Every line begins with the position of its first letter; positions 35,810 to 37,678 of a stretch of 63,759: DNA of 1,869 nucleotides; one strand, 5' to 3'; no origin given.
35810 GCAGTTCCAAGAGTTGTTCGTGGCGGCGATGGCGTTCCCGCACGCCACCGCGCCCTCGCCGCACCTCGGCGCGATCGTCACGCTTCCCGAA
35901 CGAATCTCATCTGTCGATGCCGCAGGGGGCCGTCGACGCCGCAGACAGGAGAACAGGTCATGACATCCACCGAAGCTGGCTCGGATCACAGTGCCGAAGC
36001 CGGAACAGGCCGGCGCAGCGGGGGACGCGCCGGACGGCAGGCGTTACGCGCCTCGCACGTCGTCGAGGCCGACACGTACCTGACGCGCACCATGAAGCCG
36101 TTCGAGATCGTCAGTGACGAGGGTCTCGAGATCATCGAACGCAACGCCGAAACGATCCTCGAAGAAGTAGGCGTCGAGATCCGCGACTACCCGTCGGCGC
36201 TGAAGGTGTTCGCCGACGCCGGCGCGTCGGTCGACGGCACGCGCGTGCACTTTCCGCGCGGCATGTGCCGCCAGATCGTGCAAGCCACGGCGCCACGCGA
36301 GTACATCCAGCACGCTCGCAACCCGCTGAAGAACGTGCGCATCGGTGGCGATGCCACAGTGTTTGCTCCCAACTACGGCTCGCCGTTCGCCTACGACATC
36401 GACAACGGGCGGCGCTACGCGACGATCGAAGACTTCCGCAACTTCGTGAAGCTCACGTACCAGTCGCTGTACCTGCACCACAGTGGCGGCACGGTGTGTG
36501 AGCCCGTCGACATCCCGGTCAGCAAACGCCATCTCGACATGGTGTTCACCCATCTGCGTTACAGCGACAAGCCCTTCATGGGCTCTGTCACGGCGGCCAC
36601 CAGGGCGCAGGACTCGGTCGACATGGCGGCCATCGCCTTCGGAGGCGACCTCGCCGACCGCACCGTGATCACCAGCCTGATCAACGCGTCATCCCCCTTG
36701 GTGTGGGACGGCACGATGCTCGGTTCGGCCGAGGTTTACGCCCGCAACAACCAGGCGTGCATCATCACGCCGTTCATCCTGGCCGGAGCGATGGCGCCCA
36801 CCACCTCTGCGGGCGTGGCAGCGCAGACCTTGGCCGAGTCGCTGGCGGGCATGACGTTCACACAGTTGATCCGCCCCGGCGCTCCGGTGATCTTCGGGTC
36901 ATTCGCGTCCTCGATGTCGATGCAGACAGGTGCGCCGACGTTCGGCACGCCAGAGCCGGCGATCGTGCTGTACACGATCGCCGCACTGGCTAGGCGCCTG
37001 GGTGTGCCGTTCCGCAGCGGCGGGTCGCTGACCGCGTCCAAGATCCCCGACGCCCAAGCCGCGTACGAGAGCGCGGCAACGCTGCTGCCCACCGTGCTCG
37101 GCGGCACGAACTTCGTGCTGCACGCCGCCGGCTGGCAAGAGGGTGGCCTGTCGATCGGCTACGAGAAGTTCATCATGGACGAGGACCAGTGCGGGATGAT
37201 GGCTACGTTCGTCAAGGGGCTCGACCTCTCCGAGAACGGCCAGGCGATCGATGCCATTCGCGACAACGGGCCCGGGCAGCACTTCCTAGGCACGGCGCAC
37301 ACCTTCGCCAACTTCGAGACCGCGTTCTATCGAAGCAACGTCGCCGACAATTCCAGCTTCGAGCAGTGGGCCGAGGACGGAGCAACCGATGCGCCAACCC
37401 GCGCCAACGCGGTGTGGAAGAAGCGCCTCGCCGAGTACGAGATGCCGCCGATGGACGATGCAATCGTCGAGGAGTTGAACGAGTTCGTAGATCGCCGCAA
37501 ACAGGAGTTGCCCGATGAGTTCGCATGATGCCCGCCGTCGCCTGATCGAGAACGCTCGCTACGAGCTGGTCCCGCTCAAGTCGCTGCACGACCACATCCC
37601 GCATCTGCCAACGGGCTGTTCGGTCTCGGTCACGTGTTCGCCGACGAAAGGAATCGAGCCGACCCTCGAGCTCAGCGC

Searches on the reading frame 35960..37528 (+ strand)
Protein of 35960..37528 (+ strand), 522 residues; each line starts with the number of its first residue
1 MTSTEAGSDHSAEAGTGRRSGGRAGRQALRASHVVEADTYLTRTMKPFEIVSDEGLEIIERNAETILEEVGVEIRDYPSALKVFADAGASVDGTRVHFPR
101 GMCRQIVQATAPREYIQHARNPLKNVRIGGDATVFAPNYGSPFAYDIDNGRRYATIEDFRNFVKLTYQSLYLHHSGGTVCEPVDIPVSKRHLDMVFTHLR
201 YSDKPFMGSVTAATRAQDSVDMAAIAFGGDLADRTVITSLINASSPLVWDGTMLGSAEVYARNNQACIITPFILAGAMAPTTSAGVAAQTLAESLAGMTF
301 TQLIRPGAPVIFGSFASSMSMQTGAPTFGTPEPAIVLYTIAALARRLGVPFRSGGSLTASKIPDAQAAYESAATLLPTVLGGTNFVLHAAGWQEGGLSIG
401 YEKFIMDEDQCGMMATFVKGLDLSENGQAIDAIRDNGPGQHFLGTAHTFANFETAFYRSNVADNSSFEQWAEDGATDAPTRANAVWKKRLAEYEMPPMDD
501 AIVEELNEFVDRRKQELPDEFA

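Call 3: search_protein_families(library=pfam, proteins=[window:35960-37528:+], max_evalue=0.01)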
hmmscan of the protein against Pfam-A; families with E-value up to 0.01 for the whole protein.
window:35960-37528:+ (522 aa): 1 family
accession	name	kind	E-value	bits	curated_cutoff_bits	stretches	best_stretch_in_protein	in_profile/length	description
PF06253.16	MTTB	-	1.4e-219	729.6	25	1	19-518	1-500/500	Trimethylamine methyltransferase (MTTB)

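Call 11: search_solved_structures(query=window:35960-37528:+, show_alignments=3)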
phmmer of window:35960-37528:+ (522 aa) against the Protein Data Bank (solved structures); distinct sequences matched with E-value up to 0.001: 5.
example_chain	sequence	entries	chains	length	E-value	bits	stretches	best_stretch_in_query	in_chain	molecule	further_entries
4yyc_A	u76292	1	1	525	2.9e-205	685.7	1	11-521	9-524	Putative trimethylamine methyltransferase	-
2qne_A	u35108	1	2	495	1e-120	406.9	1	38-519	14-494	Putative methyltransferase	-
9yce_A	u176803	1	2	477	4e-120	404.9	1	47-519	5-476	Glycine betaine methyltransferase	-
7xcl_A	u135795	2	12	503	1.5e-31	112.7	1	56-513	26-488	Trimethylamine methyltransferase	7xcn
7xcm_A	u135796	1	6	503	2e-31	112.3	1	56-513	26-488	Trimethylamine methyltransferase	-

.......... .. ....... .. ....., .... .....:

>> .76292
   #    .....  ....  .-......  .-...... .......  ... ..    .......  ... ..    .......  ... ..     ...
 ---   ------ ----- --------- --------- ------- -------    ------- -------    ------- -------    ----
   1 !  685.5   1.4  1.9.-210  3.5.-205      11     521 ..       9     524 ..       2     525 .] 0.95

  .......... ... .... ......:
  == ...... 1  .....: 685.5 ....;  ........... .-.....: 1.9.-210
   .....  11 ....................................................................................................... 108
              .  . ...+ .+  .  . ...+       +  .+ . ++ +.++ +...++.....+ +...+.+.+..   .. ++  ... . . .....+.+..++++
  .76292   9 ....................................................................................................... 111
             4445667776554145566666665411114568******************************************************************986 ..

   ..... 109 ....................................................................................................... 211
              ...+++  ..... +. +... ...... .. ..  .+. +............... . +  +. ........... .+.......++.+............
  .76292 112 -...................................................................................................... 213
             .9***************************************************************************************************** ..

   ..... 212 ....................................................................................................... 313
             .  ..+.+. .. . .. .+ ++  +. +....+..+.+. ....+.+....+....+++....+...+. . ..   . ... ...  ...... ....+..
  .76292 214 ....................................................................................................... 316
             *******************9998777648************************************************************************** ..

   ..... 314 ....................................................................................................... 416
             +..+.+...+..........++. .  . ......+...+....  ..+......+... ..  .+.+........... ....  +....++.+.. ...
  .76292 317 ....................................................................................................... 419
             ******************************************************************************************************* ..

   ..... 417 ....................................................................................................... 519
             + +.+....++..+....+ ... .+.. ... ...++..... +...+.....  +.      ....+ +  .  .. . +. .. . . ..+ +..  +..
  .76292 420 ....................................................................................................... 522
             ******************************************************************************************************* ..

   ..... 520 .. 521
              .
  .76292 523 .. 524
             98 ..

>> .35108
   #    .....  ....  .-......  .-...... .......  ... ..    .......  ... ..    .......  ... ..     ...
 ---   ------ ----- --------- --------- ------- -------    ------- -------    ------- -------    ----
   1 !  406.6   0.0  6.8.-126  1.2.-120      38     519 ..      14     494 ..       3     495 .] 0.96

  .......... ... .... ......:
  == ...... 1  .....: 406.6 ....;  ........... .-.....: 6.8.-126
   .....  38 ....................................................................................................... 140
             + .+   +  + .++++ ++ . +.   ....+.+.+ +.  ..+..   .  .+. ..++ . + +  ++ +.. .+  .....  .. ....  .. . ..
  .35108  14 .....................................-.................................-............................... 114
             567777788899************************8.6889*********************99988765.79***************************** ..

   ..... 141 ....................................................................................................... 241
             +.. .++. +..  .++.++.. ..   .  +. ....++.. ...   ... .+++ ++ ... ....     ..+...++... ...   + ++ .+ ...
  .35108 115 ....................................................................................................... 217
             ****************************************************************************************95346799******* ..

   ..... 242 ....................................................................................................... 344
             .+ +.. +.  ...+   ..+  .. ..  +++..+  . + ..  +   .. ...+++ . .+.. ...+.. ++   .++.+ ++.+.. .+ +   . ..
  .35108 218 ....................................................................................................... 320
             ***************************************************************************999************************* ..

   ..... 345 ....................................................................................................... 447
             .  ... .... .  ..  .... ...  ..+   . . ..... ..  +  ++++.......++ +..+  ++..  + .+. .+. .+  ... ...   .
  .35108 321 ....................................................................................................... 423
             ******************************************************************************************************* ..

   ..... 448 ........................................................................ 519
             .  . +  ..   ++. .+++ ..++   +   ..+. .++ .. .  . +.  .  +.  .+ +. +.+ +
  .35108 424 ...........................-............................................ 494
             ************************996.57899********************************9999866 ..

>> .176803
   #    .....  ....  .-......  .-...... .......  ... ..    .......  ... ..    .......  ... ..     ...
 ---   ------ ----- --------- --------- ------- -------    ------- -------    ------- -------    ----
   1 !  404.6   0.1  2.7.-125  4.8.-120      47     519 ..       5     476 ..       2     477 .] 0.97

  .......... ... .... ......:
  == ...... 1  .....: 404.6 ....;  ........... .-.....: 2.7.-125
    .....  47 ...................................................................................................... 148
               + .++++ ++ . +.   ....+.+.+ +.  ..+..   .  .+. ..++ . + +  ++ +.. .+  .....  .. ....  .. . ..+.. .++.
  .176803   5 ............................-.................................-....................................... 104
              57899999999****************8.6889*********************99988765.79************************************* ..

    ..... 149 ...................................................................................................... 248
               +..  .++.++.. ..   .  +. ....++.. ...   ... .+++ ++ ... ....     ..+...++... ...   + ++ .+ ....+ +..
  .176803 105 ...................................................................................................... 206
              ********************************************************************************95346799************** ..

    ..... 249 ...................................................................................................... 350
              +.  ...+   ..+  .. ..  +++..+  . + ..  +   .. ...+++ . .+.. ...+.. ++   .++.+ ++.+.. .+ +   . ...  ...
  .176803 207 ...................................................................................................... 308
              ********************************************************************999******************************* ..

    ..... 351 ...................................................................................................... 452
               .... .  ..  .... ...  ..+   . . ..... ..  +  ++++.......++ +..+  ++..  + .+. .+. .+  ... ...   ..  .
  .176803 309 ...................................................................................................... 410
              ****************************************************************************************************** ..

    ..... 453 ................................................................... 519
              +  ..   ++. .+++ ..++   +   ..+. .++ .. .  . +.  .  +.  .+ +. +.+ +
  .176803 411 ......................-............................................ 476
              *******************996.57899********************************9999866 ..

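Call 19: find_homologous_proteins(query=window:35960-37528:+, max_evalue=1e-50)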
Query window:35960-37528:+ (522 aa): 8000 proteins with E <= 1e-50 among 8000 candidates; the best 120 are listed.
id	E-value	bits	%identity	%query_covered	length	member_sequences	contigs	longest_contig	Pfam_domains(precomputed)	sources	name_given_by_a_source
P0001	0.0e+0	1124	95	100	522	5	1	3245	PF06253.17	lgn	-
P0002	0.0e+0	1111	94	100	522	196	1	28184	PF06253.17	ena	-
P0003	0.0e+0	1110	94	100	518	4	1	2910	PF06253.17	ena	-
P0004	0.0e+0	1100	92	100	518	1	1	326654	PF06253.17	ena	-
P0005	0.0e+0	1078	89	100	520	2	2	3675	PF06253.17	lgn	-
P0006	5.2e-285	964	82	94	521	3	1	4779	PF06253.17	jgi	jgi:trimethylamine---corrinoid protein Co-methyltransferase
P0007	6.7e-285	963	83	98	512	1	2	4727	PF06253.17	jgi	-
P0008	7.7e-285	963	-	-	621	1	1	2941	PF06253.17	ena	-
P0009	4.8e-284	960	82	95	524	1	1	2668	PF06253.17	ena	-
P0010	1.2e-279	946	81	95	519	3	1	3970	PF06253.17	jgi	jgi:trimethylamine---corrinoid protein Co-methyltransferase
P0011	7.4e-279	943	81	95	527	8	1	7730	PF06253.17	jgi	jgi:trimethylamine--corrinoid protein Co-methyltransferase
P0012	1.0e-278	943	81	95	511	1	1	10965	PF06253.17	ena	-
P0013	2.6e-278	942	80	95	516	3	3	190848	PF06253.17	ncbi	ncbi:MAG: trimethylamine methyltransferase family protein [Acidimicrobiia bacterium]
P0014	7.7e-278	940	80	95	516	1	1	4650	PF06253.17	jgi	jgi:trimethylamine---corrinoid protein Co-methyltransferase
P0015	5.7e-277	937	82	93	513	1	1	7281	PF06253.17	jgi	jgi:trimethylamine--corrinoid protein Co-methyltransferase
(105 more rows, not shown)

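Call 20: find_related_loci(query=window:35960-37528:+, collection=genome_contigs, flank=10000)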
Query window:35960-37528:+ (522 aa) in genome_contigs; peptide patterns used: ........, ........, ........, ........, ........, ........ (x = any residue, [..] = any of these).
353 stretches matched a pattern; 290 encode a relative of the query (tblastn E <= 1e-3); the best 80 are kept; 80 distinct loci.
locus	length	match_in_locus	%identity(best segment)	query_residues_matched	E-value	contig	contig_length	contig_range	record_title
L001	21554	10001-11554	94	1-522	0e+0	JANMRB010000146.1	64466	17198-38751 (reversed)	MAG: Ilumatobacteraceae bacterium isolate OTE_51_metabat_101_sub OTE_51_k141_4446212, whole genome shotgun sequence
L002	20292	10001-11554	93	1-522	0e+0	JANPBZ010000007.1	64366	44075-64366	MAG: Ilumatobacteraceae bacterium isolate VAR_78_metabat_596 VAR_78_k141_999716, whole genome shotgun sequence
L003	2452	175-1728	94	1-522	0e+0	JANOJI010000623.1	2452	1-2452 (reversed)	MAG: Ilumatobacteraceae bacterium isolate SOY_6_C_metabat_87 SOY_6_C_k141_3385433, whole genome shotgun sequence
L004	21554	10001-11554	94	1-522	0e+0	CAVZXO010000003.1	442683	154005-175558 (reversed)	MAG: Ilumatobacteraceae bacterium isolate MFD04651.bin.2.133 genome assembly, contig: contig_17615, whole genome shotgun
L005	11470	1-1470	96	33-522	0e+0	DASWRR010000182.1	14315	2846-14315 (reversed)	MAG TPA_asm: Ilumatobacteraceae bacterium isolate SMAG_U3527 k141_3430600, whole genome shotgun sequence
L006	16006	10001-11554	93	1-522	0e+0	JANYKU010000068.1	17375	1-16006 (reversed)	MAG: Ilumatobacteraceae bacterium isolate GL140_5_metabinner_44 GL140_5_k141_181251, whole genome shotgun sequence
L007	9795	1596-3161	94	1-522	0e+0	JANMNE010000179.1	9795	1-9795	MAG: Ilumatobacteraceae bacterium isolate OTE_58_metabat_370 OTE_58_k141_1775777, whole genome shotgun sequence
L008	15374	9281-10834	92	1-522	0e+0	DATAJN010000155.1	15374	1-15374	MAG TPA_asm: Ilumatobacteraceae bacterium isolate SMAG_U6912 k141_83864, whole genome shotgun sequence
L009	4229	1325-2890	94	1-522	0e+0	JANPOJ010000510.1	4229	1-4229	MAG: Ilumatobacteraceae bacterium isolate VAR_87_metabat_130 VAR_87_k141_2496298, whole genome shotgun sequence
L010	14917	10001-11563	93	1-522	0e+0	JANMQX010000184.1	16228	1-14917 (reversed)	MAG: Ilumatobacteraceae bacterium isolate OTE_51_metabat_115 OTE_51_k141_3120835, whole genome shotgun sequence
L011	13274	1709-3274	92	1-522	0e+0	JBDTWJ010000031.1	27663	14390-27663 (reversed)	MAG: Ilumatobacteraceae bacterium isolate cluster3_bin.89 NODE_5348_length_27663_cov_12.046979, whole genome shotgun seq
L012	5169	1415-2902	94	27-522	0e+0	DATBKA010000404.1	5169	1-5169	MAG TPA_asm: Ilumatobacteraceae bacterium isolate SMAG_U3934 k141_499105, whole genome shotgun sequence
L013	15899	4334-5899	93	1-522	0e+0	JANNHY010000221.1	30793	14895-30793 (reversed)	MAG: Ilumatobacteraceae bacterium isolate SOY_6_C_metabat_189 SOY_6_C_k141_5095913, whole genome shotgun sequence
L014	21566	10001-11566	92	1-522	0e+0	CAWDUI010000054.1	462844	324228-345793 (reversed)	MAG: Ilumatobacteraceae bacterium isolate MFD05442.bin.2.333 genome assembly, contig: contig_9114, whole genome shotgun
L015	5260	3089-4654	92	1-522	0e+0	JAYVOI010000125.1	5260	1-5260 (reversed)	MAG: Ilumatobacteraceae bacterium isolate GL7_UP_metabat_28_sub GL7_UP_metabat_28_sub_124, whole genome shotgun sequence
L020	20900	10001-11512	79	18-521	0e+0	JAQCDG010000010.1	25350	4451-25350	MAG: Actinomycetota bacterium isolate casp15-mb.71 NODE_2298_length_25350_cov_0.270722, whole genome shotgun sequence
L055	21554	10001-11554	75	5-522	0e+0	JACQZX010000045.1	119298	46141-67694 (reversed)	MAG: Actinomycetota bacterium isolate NC_groundwater_1578_Pr3_B-0.1um_64_16 SR-2_scaffold_141_861043, whole genome shotg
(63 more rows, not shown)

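Call 35: search_protein_families(library=ncbifam, proteins=[window:35960-37528:+], max_evalue=0.001)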
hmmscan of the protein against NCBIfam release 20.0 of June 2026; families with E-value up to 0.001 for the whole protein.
window:35960-37528:+ (522 aa): 1 family
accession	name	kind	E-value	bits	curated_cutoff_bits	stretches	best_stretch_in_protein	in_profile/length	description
TIGR02369.2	trimeth_pyl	equivalog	2e-77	260.7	525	1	48-512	3-467/469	[trimethylamine--corrinoid protein] Co-methyltransferase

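Call 53: search_protein_families(library=pfam, proteins=[L055:36-1265:+, L055:1157-3745:+, L055:4229-4930:+, L055:12571-14091:-, L055:13872-14876:-, L055:14776-15534:-, L055:15557-16546:-, L055:16543-17325:-, L055:17328-19919:-, L055:19755-20801:+], max_evalue=0.001)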
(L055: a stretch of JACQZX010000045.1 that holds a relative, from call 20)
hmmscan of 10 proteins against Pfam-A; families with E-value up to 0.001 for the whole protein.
L055:36-1265:+ (409 aa): 2 families
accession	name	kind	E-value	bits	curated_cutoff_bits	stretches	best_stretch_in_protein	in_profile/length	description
PF01571.26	GCV_T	-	1.8e-76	257.2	25.6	1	19-293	1-255/255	Aminomethyltransferase folate-binding domain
PF08669.17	GCV_T_C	-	2.6e-18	66.1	25.9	1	319-401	2-80/80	Glycine cleavage T-protein C-terminal barrel domain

L055:1157-3745:+ (862 aa): 9 families
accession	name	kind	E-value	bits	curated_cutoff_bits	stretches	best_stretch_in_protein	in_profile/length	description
PF01571.26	GCV_T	-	4e-78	262.6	25.6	1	475-746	1-254/255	Aminomethyltransferase folate-binding domain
PF01266.30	DAO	-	2e-69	235.2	27.9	1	51-415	1-353/353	FAD dependent oxidoreductase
PF16350.10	FAO_M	-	2.5e-16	60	27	1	418-473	1-56/56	FAD dependent oxidoreductase central domain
PF08669.17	GCV_T_C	-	2.3e-15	56.7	25.9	1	771-854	1-80/80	Glycine cleavage T-protein C-terminal barrel domain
PF00890.30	FAD_binding_2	-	8e-07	29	20.4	1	52-262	2-207/414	FAD binding domain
PF07992.20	Pyr_redox_2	-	2e-06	27.9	26.1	1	33-81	128-173/291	Pyridine nucleotide-disulphide oxidoreductase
PF01494.25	FAD_binding_3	-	6.2e-05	22.8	22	0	198-257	102-161/349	FAD binding domain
PF13450.12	NAD_binding_8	-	0.00032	21.3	21.9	0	54-83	1-29/68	NAD(P)-binding Rossmann-like domain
PF00070.33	Pyr_redox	-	0.00038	21.4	22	0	51-80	1-30/82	Pyridine nucleotide-disulphide oxidoreductase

L055:4229-4930:+ (233 aa): 1 family
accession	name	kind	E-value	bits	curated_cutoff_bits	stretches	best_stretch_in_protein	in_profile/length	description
PF01636.29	APH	-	3.4e-06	27.4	23.2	1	77-231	7-174/239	Phosphotransferase enzyme family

L055:12571-14091:- (506 aa): 2 families
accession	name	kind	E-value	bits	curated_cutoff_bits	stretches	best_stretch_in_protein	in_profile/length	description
PF07690.21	MFS_1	-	1.2e-16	61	33.4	2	296-479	3-187/347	Major Facilitator Superfamily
PF06779.20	MFS_4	-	7.2e-06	26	26.3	1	124-463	21-360/364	Uncharacterised MFS-type transporter YbfB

L055:13872-14876:- (334 aa): 0 families

L055:14776-15534:- (252 aa): 0 families

L055:15557-16546:- (329 aa): 2 families
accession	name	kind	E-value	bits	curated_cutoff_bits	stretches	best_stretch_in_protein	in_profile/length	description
PF01012.27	ETF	-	5.4e-31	108.2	26.7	1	3-174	1-169/181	Electron transfer flavoprotein domain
PF00766.25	ETF_alpha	-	2.6e-30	104.7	27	1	204-281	2-79/81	Electron transfer flavoprotein FAD-binding domain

L055:16543-17325:- (260 aa): 1 family
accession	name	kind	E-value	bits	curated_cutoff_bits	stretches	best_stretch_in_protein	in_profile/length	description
PF01012.27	ETF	-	1.6e-22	80.6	26.7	1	35-209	13-173/181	Electron transfer flavoprotein domain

L055:17328-19919:- (863 aa): 4 families
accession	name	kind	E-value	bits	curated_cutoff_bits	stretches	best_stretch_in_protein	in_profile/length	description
PF01571.26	GCV_T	-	6.7e-65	219.3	25.6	1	436-729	1-253/255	Aminomethyltransferase folate-binding domain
PF01266.30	DAO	-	2e-46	159.6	27.9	1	13-375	1-353/353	FAD dependent oxidoreductase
PF16350.10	FAO_M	-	4.9e-13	49.5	27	1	385-434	7-56/56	FAD dependent oxidoreductase central domain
PF08669.17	GCV_T_C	-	1.9e-08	34.5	25.9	1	784-845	13-73/80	Glycine cleavage T-protein C-terminal barrel domain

L055:19755-20801:+ (348 aa): 0 families
